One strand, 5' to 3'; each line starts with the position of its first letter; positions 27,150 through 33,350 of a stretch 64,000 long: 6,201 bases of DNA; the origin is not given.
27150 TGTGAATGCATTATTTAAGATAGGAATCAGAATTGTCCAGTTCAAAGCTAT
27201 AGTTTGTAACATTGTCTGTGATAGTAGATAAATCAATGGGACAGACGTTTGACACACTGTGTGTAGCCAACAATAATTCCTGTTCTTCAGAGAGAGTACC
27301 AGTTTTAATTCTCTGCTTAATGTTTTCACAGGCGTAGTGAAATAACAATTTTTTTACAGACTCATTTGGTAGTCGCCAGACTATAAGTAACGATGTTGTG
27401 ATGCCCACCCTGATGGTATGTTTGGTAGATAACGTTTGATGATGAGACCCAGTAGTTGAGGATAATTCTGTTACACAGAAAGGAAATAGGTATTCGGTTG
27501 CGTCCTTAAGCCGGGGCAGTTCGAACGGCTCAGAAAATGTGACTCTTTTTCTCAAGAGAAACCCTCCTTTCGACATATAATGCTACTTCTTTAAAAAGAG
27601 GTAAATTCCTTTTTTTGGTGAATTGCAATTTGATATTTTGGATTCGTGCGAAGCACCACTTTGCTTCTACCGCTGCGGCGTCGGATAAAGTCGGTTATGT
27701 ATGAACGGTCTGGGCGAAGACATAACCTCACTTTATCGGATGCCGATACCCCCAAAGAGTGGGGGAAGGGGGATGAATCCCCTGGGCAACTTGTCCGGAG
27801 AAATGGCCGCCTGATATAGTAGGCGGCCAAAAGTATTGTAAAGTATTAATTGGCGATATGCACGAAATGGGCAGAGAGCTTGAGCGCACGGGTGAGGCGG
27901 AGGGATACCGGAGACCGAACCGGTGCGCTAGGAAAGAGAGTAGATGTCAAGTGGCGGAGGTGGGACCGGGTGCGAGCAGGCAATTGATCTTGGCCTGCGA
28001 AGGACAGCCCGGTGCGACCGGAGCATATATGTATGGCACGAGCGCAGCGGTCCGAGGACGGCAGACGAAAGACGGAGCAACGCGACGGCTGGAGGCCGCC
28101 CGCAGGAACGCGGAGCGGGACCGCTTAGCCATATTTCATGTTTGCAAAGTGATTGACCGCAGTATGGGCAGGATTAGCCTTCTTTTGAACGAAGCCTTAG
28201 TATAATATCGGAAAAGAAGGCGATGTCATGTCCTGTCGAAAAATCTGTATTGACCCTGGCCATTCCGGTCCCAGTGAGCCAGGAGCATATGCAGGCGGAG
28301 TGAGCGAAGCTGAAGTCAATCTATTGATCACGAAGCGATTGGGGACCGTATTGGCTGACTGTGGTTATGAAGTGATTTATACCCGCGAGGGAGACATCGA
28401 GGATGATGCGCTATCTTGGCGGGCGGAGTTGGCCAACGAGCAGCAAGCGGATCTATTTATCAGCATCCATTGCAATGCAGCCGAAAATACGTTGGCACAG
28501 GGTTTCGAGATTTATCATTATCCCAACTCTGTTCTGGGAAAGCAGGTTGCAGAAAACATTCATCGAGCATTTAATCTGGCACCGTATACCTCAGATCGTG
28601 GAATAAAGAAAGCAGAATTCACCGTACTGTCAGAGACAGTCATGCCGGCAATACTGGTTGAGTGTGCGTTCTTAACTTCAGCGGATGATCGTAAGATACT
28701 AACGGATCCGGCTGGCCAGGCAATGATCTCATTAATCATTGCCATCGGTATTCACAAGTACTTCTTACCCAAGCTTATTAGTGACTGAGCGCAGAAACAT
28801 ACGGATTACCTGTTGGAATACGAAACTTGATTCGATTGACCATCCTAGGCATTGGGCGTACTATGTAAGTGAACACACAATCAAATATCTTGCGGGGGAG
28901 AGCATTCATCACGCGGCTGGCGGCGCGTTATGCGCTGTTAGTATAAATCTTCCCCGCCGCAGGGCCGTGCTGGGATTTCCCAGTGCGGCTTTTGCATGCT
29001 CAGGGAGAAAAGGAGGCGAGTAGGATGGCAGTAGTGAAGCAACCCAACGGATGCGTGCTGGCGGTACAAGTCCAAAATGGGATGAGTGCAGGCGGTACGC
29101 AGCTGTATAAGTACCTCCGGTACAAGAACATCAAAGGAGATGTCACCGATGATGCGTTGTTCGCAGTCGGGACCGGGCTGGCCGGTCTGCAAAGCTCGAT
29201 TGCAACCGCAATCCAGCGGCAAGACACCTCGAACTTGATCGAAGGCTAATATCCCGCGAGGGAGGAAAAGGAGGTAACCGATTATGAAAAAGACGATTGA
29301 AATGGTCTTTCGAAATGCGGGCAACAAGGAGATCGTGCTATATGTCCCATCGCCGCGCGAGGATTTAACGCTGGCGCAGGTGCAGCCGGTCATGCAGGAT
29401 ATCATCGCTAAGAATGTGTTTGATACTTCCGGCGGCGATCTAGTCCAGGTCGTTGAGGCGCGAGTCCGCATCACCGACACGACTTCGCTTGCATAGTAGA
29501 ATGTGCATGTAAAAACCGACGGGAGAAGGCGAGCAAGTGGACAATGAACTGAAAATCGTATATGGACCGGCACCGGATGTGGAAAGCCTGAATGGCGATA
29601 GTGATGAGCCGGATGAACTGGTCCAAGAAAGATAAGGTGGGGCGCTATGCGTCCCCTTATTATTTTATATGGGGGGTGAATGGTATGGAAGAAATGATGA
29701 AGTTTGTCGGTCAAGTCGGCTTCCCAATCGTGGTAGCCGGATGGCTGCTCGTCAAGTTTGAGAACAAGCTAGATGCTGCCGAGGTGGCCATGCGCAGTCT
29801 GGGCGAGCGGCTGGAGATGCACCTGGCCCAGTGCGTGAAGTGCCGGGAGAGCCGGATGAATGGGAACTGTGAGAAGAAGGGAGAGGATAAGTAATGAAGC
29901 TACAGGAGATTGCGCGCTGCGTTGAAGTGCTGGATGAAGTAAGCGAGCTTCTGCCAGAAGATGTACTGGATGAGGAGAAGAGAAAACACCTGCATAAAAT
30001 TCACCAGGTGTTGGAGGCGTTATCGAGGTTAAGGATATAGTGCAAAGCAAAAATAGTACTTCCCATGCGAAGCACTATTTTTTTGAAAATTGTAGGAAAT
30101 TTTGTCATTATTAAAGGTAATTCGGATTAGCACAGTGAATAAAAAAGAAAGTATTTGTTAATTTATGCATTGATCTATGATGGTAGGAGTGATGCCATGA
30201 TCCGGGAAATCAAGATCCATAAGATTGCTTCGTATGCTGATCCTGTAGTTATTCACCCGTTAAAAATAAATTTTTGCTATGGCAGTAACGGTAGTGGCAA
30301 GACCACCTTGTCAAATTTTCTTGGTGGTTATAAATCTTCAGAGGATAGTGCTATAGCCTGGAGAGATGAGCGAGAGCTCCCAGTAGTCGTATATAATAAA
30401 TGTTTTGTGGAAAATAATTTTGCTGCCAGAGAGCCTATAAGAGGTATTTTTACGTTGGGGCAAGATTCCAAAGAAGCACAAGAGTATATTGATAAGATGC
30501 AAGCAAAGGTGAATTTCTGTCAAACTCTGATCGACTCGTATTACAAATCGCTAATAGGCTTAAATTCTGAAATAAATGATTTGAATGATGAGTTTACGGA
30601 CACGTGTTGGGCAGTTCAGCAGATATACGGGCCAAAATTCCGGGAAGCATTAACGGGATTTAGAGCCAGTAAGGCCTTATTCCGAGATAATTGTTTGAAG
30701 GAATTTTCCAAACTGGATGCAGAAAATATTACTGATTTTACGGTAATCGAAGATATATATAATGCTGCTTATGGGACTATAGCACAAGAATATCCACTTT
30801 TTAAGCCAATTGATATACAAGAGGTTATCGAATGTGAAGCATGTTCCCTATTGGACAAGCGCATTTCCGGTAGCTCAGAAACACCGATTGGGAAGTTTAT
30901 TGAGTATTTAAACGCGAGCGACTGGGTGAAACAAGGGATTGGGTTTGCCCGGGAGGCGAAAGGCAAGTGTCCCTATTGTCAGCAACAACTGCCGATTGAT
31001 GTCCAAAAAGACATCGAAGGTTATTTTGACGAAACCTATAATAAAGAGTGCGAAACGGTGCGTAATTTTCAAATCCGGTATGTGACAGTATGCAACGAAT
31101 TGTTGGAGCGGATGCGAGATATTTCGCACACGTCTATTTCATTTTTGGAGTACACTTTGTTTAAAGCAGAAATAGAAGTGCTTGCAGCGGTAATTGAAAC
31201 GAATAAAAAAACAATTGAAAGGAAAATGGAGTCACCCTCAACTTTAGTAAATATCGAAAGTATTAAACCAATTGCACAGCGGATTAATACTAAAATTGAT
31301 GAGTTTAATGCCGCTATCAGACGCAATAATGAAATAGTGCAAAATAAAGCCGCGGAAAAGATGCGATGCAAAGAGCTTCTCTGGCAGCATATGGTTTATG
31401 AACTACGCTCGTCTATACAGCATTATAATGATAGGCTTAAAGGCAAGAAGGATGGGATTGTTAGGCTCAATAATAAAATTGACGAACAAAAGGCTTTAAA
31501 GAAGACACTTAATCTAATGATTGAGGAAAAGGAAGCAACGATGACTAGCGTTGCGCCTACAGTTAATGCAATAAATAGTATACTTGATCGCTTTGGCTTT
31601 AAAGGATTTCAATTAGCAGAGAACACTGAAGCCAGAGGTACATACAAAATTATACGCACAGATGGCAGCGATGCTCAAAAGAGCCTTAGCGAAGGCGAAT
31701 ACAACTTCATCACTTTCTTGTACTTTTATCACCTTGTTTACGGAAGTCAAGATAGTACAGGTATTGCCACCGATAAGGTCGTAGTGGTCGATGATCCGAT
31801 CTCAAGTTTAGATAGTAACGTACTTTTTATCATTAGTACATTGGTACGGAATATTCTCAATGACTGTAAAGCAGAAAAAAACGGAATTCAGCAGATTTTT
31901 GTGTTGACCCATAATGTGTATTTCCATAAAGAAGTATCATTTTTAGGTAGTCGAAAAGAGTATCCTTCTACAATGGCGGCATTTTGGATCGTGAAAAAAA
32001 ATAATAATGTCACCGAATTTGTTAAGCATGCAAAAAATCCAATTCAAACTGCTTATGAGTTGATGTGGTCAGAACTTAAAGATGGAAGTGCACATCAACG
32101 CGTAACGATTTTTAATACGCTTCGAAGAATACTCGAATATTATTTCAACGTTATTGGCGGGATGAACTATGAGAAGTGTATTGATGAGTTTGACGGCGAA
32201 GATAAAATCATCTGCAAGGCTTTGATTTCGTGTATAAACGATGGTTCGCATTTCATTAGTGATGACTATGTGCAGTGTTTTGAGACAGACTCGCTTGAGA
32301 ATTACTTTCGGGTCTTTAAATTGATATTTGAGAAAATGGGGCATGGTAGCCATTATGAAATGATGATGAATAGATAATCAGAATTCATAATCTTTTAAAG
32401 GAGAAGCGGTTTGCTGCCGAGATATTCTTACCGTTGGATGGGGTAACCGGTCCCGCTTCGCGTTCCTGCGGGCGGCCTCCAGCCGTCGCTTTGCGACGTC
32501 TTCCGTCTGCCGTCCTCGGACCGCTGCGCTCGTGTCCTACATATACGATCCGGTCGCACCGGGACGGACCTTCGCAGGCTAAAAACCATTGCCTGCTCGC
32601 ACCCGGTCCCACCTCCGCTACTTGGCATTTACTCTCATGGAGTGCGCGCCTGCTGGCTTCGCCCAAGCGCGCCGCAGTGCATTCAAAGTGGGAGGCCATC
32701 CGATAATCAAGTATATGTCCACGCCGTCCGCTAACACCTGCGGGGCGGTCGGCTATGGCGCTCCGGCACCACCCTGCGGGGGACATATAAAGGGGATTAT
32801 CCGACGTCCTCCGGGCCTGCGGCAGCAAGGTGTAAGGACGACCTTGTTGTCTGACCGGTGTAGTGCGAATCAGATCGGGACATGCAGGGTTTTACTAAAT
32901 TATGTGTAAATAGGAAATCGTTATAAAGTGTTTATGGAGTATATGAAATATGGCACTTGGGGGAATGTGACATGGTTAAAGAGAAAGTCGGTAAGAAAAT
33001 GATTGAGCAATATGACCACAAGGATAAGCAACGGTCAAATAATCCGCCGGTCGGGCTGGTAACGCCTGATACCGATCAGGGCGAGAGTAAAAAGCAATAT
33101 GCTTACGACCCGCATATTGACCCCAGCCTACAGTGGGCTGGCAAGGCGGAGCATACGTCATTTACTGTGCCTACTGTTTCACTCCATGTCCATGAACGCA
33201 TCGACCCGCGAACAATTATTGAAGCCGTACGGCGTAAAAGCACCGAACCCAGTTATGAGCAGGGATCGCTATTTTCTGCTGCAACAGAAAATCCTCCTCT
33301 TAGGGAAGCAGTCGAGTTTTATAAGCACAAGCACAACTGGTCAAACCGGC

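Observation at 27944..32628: Two inverted copies of a G+C-rich, hairpin-dense non-coding element (about 190 nt) bracket the amidase-to-RloC block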

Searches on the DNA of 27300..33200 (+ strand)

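Call 5: search_rna_families(source=window, start=27300, end=33200, threshold=evalue, max_evalue=10, show_alignments=4)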
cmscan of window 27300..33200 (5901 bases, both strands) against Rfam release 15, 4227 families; matches with E-value up to 10: 3.
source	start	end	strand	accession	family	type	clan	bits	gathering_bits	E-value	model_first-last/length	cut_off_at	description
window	29961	30031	+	RF02063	STnc350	Gene; sRNA;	-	20.2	60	3.4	1-68/68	no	Salmonella enterica sRNA STnc350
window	30843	30881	+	RF01317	CRISPR-DR4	Gene; CRISPR;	CL00014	18.3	35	4.5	1-28/28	no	CRISPR RNA direct repeat element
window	32952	32982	+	RF01990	SECIS_4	Cis-reg;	-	17.7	38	4.4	1-38/38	no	Selenocysteine insertion sequence 4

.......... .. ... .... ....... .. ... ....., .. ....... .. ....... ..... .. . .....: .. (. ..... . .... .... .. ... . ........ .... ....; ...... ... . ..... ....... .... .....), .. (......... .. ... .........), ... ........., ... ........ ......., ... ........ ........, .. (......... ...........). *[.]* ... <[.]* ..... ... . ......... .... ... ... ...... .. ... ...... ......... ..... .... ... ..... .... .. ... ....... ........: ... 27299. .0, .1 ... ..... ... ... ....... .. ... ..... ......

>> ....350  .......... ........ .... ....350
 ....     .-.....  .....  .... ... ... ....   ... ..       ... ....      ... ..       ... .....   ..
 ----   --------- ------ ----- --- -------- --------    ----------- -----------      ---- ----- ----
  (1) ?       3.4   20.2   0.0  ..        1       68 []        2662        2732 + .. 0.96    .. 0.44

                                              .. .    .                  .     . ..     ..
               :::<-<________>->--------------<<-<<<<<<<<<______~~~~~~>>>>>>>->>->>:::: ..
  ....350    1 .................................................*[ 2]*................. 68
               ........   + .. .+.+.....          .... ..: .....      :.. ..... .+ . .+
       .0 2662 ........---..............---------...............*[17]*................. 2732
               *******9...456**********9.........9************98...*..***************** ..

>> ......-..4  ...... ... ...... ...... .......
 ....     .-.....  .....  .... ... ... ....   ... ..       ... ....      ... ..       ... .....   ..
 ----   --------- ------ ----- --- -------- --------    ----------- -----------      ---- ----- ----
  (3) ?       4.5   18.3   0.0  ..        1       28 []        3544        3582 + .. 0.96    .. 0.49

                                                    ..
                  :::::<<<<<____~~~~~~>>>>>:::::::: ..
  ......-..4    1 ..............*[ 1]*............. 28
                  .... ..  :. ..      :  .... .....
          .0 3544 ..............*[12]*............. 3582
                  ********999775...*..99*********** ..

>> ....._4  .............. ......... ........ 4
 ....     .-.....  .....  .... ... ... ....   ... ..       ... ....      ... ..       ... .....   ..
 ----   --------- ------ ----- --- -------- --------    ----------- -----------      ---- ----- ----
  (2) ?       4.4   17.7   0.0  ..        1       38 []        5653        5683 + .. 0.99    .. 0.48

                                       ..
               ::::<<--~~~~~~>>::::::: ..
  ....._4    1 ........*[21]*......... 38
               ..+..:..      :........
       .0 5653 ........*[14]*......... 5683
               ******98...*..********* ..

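Call 14: search_dna_similar(query=window:27930-28135:+, collection=phages, mode=distant, max_evalue=0.01, max_rows=30)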
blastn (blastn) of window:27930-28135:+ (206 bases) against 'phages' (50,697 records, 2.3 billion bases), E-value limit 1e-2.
No match.

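Call 40: search_rna_families(sources=[L012, L101, L103, L015, L013, L009], threshold=evalue, max_evalue=5)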
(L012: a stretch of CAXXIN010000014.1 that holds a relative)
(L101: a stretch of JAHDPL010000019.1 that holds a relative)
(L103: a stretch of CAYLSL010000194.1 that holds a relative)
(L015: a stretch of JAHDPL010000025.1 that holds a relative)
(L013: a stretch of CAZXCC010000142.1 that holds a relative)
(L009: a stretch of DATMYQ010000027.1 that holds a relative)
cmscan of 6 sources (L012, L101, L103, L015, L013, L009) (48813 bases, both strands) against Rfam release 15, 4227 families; matches with E-value up to 5: 7.
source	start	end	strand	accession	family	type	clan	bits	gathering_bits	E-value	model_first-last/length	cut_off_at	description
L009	6212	6300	+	RF04321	tmRNA_permuted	Gene;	-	27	47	0.11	36-94/213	no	permuted transfer-messenger RNA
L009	6241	6344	-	RF00514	His_leader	Cis-reg; leader;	-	25.5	49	4.5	1-126/126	no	Histidine operon leader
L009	603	751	+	RF00558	L20_leader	Cis-reg; leader;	-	24.1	58.7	1.6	1-127/127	no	Ribosomal protein L20 leader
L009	702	886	-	RF00558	L20_leader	Cis-reg; leader;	-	23.4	58.7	2.4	1-127/127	no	Ribosomal protein L20 leader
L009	6179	6239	+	RF00023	tmRNA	Gene;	CL00001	23.3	47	1.4e-05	1-374/374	no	transfer-messenger RNA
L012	200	250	-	RF03777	MIR533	Gene; miRNA;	-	23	80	1.7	1-125/125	no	MIR533 microRNA precursor family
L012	35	103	+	RF00382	DnaX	Cis-reg; frameshift_element;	-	21.9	35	1.4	1-65/65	no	DnaX ribosomal frameshifting element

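Call 48: build_rna_model(alignment_id=A2, structure=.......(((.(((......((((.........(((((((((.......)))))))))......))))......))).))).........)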
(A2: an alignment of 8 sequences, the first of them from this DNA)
Model R1 built from alignment A2 (8 sequences, 90 columns); structure: as given.
model positions 84; base pairs 18; branch points 0; effective number of sequences 1.74; information 0.676 bits per position. Calibrated on 0.2 Mb of random sequence (short: E-values are rough).
structure used (alignment columns):
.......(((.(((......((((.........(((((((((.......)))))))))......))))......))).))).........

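Call 49: search_with_rna_model(model_id=R1, sources=[window, L006, L007, L008, L009, L010, L011, L012, L013, L014, L015, L017, L020, L021, L022, L024, L026, L028, L029, L030, L031, L032, L033, L035, L037, L038, L039, L040, L042, L043, L047, L048, L050, L052, L053, L054, L055, L056, L058, L060, L061, L062, L069, L071, L075, L076, L078, L079, L080, L099, L100, L101, L103, L104, L090, L095], max_evalue=1, show_alignments=0)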
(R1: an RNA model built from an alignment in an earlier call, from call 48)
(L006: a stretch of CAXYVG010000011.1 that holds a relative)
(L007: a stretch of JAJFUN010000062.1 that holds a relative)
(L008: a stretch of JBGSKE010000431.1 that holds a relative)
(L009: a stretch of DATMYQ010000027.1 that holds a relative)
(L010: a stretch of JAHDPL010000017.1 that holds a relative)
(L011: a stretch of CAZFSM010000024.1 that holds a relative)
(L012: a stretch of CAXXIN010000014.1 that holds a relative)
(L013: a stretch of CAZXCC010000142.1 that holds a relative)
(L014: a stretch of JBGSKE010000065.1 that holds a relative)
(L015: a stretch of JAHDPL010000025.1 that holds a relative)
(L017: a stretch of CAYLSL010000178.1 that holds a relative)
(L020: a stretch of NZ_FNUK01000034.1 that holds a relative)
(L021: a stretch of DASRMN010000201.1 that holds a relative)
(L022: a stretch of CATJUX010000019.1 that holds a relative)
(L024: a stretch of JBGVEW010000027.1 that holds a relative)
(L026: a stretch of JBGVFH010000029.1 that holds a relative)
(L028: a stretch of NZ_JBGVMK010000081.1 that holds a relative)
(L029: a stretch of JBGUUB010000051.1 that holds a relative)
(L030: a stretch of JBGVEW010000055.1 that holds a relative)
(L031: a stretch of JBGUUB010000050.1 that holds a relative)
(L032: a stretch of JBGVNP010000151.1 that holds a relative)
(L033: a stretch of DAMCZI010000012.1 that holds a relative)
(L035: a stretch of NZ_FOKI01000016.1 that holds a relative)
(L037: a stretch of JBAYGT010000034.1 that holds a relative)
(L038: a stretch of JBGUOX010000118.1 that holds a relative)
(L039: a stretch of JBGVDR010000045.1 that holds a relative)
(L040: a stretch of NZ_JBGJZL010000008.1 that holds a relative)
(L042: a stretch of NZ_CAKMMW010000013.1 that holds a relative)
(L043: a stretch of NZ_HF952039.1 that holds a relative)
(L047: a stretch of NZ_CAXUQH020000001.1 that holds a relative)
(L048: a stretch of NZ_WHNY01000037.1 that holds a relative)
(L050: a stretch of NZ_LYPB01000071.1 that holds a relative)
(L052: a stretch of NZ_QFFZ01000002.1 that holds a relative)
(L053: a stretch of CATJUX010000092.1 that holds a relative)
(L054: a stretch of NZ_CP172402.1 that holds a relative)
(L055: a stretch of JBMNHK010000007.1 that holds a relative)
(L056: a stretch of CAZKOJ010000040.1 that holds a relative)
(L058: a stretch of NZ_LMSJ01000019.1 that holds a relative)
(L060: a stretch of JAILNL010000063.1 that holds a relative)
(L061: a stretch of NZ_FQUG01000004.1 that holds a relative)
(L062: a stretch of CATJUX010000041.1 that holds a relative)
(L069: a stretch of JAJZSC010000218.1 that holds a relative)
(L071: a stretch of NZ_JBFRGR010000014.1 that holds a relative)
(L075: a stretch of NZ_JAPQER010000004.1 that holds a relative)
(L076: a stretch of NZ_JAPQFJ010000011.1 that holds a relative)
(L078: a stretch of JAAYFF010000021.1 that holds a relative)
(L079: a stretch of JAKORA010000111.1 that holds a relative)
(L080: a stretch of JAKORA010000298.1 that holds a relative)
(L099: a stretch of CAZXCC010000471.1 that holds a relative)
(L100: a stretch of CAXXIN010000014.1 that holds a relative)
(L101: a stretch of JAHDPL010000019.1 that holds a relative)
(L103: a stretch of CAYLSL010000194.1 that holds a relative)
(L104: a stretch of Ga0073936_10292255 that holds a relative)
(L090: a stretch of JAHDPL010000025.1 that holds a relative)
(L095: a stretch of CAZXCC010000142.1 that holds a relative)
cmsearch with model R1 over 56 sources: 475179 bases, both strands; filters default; matches with E-value up to 1: 21.
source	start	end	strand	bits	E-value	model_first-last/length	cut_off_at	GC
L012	1530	1613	+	96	5e-20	1-84/84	no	0.71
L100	60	143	+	96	5e-20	1-84/84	no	0.71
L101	4124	4210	+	95.3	7.3e-20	1-84/84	no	0.71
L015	872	957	+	89.1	2.3e-18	1-84/84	no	0.72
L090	2150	2235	-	89.1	2.3e-18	1-84/84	no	0.72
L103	796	875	-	87.8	4.6e-18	1-84/84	no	0.64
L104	225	307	+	78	1.1e-15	1-84/84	no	0.71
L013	814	902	+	69.9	9.1e-14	1-84/84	no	0.73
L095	6733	6821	-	69.9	9.1e-14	1-84/84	no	0.73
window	32451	32531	-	69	1.5e-13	1-84/84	no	0.72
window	28040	28120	+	57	1.2e-10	1-84/84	no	0.73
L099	1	72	+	47.4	2.4e-08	19-84/84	5'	0.64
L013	734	811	+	42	4.6e-07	1-84/84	no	0.72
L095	6824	6901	-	42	4.6e-07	1-84/84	no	0.72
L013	7290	7367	-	35.6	1.6e-05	1-84/84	no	0.71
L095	268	345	+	35.6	1.6e-05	1-84/84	no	0.71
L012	3406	3483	+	28.3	0.00091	1-84/84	no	0.67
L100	1936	2013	+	28.3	0.00091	1-84/84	no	0.67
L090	7426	7499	+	17.2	0.43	1-84/84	no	0.65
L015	2039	2132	+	16.5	0.63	1-84/84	no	0.62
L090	975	1068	-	16.5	0.63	1-84/84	no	0.62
